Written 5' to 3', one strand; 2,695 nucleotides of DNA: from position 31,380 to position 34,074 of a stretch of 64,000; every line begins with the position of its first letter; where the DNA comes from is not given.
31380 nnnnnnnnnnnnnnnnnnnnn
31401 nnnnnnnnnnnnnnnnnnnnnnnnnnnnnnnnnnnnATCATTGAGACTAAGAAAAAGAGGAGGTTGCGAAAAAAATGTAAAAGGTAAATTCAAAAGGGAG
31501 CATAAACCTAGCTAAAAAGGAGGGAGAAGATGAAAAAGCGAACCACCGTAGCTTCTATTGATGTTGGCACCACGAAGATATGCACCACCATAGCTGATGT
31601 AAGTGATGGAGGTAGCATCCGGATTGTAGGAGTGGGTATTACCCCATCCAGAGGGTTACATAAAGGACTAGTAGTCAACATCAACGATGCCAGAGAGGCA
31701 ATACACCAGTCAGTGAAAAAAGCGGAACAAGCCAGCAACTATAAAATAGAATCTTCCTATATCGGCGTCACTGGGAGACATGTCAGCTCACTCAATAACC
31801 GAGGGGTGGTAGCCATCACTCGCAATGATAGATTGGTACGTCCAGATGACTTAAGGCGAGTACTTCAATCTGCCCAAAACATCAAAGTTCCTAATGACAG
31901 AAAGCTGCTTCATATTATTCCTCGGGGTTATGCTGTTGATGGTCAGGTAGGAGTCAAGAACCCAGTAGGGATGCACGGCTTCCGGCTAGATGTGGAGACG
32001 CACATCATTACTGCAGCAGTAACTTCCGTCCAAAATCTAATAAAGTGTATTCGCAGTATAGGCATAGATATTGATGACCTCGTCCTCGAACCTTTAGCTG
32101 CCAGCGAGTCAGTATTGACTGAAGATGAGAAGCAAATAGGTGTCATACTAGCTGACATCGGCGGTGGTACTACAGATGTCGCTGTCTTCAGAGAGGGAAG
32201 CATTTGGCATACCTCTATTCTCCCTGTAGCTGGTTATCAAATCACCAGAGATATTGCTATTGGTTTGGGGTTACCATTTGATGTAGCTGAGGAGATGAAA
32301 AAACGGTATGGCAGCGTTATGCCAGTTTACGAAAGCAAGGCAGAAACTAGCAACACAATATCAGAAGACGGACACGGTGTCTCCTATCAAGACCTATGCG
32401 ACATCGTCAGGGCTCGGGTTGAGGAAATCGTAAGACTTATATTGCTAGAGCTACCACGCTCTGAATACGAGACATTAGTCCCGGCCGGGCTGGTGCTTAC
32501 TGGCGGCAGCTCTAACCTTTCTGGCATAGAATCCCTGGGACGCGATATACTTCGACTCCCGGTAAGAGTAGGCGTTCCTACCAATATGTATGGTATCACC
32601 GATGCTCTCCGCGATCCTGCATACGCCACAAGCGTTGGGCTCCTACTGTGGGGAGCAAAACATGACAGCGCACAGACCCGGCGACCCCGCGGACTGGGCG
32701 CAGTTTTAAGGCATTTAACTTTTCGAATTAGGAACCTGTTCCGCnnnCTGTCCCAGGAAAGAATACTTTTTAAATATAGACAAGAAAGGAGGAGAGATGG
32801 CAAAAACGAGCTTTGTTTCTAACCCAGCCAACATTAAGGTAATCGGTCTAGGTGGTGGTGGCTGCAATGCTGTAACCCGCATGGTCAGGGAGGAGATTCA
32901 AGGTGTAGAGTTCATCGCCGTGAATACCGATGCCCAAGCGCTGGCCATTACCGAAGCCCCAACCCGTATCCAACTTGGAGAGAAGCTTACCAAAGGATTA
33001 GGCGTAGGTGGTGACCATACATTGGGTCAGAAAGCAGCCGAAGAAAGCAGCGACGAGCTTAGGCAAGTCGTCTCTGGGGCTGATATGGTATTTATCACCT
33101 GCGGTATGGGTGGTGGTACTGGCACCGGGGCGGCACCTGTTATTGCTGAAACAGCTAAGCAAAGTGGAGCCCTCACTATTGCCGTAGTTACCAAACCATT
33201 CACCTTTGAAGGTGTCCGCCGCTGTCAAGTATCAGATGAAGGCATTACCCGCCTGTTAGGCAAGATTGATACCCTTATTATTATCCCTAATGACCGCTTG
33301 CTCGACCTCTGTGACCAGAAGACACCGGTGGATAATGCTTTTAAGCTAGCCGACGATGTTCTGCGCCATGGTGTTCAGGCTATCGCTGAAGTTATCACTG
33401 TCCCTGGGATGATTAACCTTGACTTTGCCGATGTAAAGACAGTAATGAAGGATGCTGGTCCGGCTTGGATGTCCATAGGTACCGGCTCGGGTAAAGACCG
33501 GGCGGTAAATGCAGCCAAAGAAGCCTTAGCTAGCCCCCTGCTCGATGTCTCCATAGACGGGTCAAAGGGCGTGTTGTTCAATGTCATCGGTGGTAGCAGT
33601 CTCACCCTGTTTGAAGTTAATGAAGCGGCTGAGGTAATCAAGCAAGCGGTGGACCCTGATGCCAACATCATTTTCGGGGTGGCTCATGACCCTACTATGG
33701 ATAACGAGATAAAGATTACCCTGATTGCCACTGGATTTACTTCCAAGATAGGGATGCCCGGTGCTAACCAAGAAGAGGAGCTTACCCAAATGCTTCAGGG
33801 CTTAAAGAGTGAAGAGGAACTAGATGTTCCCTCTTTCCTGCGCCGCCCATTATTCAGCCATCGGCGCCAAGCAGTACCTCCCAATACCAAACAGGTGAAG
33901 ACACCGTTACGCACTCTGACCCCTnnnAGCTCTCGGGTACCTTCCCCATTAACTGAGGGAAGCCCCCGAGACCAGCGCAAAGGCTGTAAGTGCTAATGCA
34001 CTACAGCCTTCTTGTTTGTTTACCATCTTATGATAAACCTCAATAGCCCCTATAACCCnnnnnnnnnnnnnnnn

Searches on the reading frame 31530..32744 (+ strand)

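Call 83: search_protein_families(library=pfam, proteins=[window:31530-32744:+], max_evalue=0.00001)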
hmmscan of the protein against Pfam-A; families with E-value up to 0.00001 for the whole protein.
window:31530-32744:+ (405 aa): 4 families
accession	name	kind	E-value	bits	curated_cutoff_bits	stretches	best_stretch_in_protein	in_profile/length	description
PF14450.12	FtsA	-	1.4e-40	139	31.8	1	207-370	2-127/127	Cell division protein FtsA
PF02491.25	SHS2_FTSA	-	5.6e-27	94.4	25.4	1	82-161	1-79/79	SHS2 domain inserted in FTSA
PF06723.19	MreB_Mbl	-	1.9e-11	43.8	27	1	173-348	115-304/327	MreB/Mbl protein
PF11104.14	PilM_2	-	5.2e-06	26.1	27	0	190-259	167-236/340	Type IV pilus assembly protein PilM;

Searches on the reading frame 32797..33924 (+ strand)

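Call 83: search_protein_families(library=pfam, proteins=[window:32797-33924:+], max_evalue=0.00001)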
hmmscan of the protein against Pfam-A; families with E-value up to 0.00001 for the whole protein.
window:32797-33924:+ (376 aa): 2 families
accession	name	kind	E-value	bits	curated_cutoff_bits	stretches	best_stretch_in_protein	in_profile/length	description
PF00091.31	Tubulin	-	2.1e-50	172.1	33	1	12-173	1-190/190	Tubulin/FtsZ family, GTPase domain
PF12327.13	FtsZ_C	-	8.6e-32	109.7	27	1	221-314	1-94/95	FtsZ family, C-terminal domain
